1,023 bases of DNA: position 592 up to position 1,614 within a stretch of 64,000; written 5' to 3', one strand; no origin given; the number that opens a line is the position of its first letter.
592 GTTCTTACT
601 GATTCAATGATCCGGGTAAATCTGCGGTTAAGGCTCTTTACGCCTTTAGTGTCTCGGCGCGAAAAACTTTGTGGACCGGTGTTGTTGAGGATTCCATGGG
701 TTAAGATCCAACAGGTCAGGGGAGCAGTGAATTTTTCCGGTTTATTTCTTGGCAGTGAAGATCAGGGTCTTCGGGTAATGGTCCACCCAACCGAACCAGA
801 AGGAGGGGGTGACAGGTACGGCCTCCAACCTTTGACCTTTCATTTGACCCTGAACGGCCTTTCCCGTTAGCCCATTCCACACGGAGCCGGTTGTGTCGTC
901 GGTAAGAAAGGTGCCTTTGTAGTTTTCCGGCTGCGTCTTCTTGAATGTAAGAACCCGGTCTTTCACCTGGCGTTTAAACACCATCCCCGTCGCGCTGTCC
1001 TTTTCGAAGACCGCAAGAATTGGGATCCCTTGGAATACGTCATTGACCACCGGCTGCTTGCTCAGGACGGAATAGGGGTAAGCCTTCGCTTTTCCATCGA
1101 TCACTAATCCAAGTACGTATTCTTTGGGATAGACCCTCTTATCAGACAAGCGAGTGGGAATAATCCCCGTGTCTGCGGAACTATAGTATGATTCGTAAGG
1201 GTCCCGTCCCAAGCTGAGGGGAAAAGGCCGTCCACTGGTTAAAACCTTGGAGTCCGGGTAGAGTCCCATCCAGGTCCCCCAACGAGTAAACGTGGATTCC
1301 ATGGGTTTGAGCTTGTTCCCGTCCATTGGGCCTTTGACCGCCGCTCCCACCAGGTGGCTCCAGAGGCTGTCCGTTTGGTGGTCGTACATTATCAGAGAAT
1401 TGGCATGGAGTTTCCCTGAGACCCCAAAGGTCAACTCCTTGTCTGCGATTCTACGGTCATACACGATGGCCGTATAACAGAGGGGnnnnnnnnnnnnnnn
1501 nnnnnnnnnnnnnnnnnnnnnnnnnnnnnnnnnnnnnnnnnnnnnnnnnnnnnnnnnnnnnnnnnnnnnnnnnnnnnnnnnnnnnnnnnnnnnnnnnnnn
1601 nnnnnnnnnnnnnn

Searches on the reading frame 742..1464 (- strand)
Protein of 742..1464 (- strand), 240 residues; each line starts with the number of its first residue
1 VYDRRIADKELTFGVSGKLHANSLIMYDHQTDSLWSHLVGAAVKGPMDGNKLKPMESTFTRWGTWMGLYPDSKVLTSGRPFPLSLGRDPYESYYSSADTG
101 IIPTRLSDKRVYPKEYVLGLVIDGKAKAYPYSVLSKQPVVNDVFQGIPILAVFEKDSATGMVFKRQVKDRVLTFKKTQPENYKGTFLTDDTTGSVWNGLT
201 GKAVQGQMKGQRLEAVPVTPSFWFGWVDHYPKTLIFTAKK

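Call 54: search_protein_families(library=pfam, proteins=[window:742-1464:-], max_evalue=0.00001)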
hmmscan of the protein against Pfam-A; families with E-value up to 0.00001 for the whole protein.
window:742-1464:- (240 aa): 1 family
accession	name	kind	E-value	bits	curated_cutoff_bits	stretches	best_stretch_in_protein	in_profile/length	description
PF11376.13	DUF3179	-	8.3e-53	180.1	27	1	2-233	74-292/292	Protein of unknown function (DUF3179)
